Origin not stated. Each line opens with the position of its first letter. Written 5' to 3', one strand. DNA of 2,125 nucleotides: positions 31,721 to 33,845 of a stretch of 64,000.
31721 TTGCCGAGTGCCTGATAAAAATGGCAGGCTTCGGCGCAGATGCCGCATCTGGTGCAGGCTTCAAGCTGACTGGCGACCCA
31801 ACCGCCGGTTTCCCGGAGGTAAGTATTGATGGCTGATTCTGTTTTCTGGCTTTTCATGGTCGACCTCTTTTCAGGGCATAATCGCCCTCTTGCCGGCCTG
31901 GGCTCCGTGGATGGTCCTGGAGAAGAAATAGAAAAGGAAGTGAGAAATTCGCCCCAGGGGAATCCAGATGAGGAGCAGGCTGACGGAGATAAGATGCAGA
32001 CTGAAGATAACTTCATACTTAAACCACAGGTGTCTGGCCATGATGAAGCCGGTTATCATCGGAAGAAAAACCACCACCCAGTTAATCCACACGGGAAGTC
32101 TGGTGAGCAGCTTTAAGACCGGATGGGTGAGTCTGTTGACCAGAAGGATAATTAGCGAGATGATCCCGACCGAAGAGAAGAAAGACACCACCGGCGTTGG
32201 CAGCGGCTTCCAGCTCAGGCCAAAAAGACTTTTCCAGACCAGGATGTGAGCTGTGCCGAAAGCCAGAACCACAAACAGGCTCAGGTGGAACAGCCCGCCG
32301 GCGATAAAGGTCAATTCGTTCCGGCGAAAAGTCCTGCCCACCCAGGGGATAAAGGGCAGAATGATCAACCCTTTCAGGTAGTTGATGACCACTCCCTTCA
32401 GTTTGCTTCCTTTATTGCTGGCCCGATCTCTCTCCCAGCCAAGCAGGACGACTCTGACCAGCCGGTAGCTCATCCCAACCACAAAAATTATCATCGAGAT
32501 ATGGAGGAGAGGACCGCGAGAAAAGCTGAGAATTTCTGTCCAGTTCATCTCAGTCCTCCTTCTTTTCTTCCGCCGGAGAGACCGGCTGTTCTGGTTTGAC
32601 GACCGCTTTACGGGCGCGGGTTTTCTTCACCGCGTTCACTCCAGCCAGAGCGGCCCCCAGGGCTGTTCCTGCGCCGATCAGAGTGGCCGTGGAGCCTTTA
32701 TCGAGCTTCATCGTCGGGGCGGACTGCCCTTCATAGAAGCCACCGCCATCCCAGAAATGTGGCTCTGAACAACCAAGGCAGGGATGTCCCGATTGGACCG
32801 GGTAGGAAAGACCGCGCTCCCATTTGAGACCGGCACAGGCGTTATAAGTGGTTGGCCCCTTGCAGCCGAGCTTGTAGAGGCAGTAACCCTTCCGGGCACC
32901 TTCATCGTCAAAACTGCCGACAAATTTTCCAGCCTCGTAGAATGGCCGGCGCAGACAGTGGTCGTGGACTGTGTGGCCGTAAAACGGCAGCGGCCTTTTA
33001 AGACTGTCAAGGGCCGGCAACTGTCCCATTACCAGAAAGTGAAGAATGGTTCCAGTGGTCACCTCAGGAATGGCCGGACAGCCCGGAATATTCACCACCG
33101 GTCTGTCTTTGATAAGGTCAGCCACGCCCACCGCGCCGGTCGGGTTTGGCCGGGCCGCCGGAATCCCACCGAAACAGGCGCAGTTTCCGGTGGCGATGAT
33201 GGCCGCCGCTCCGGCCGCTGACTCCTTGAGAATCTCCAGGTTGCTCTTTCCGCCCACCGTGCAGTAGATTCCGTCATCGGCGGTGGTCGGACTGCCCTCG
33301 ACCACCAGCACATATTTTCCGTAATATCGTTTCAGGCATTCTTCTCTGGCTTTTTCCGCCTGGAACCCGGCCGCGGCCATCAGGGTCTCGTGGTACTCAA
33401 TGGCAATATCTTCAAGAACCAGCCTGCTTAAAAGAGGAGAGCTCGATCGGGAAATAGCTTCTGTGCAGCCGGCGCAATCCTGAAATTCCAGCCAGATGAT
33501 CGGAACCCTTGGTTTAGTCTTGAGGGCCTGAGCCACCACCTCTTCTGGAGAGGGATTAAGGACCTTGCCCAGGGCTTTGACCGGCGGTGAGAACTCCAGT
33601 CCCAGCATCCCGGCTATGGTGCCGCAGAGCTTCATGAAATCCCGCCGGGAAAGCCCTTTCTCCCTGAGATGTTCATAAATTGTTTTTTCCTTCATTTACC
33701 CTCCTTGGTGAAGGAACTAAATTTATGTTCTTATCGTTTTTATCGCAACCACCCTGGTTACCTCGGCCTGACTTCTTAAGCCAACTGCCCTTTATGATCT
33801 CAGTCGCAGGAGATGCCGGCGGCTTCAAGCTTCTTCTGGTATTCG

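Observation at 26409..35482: Isp-type [NiFe] hydrogenase joined to a TusA / DsrE / lipoyl-carrier module and a lipoate ligase, with no sHdr or Dsr catalytic genes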

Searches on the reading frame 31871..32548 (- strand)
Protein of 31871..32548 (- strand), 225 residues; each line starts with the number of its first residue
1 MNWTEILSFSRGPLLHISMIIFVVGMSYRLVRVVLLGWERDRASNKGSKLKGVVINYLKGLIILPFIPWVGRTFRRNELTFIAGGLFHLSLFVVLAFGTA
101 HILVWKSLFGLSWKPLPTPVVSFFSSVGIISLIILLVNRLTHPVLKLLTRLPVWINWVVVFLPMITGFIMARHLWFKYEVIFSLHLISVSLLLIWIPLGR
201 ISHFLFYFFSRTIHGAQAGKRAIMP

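Call 3: search_protein_families(library=pfam, proteins=[window:31871-32548:-], max_evalue=0.01)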
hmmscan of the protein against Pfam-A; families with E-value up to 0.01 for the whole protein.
window:31871-32548:- (225 aa): 0 families

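Call 4: search_protein_families(library=ncbifam, proteins=[window:31871-32548:-], max_evalue=0.01)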
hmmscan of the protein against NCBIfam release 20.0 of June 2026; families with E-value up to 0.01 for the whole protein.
window:31871-32548:- (225 aa): 2 families
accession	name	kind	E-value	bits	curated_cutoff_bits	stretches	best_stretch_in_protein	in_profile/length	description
NF045723.1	memb_anch_TmcC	equivalog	8.3e-35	120.2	240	1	5-218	2-209/218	TmcC family electron transfer complex membrane anchor subunit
NF045716.1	sulf_resp_HmcE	equivalog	2.2e-26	92.9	275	1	8-216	3-209/226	sulfate respiration complex protein HmcE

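Call 51: search_protein_families(library=pfam, proteins=[window:31871-32548:-], max_evalue=1)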
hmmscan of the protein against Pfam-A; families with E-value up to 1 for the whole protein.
window:31871-32548:- (225 aa): 2 families
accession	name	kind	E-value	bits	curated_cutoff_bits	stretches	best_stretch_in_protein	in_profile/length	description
PF20563.3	DUF6773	-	0.028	14.7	27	1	19-105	51-140/163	Family of unknown function (DUF6773)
PF06781.17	CrgA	-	0.064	13.9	24.8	1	116-171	31-85/89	Cell division protein CrgA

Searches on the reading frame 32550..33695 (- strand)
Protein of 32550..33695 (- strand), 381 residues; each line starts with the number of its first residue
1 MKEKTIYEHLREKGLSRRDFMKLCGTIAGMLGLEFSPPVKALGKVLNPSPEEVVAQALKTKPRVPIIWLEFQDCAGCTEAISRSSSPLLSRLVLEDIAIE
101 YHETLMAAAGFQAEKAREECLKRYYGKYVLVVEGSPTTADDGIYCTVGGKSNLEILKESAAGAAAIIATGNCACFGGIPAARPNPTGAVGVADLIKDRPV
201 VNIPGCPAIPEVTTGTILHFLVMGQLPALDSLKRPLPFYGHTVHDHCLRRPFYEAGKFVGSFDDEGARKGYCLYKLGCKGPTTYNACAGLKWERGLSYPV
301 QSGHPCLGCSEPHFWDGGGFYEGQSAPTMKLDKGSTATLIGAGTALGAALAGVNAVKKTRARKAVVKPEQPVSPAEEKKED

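Call 3: search_protein_families(library=pfam, proteins=[window:32550-33695:-], max_evalue=0.01)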
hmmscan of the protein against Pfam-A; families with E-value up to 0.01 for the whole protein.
window:32550-33695:- (381 aa): 2 families
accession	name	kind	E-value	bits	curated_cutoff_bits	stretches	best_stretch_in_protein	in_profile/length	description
PF14720.11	NiFe_hyd_SSU_C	-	2.2e-29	102.1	27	1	239-318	1-76/80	NiFe/NiFeSe hydrogenase small subunit C-terminal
PF01058.29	Oxidored_q6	-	1.4e-28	99.6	27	1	74-219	1-127/128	NADH ubiquinone oxidoreductase, 20 Kd subunit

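Call 4: search_protein_families(library=ncbifam, proteins=[window:32550-33695:-], max_evalue=0.01)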
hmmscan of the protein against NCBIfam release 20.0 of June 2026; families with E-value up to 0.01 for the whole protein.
window:32550-33695:- (381 aa): 5 families
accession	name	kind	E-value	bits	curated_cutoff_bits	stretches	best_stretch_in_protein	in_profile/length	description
TIGR00391.1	hydA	subfamily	3.4e-123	411.4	179.5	1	2-355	2-346/365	hydrogenase small subunit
NF007779.0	PRK10468.1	equivalog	1.2e-95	320.6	659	1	10-313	8-299/372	hydrogenase 2 small subunit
NF045520.1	H2_NiFeSe_small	exception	2.9e-64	217.4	470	1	15-321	2-312/314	NiFeSe hydrogenase small subunit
TIGR01409.1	TAT_signal_seq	domain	0.00011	22.3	16.7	1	15-33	1-19/29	twin-arginine translocation signal domain-containing protein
TIGR03294.1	FrhG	equivalog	0.00034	20.4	245.5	1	149-219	64-139/228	coenzyme F420 hydrogenase subunit gamma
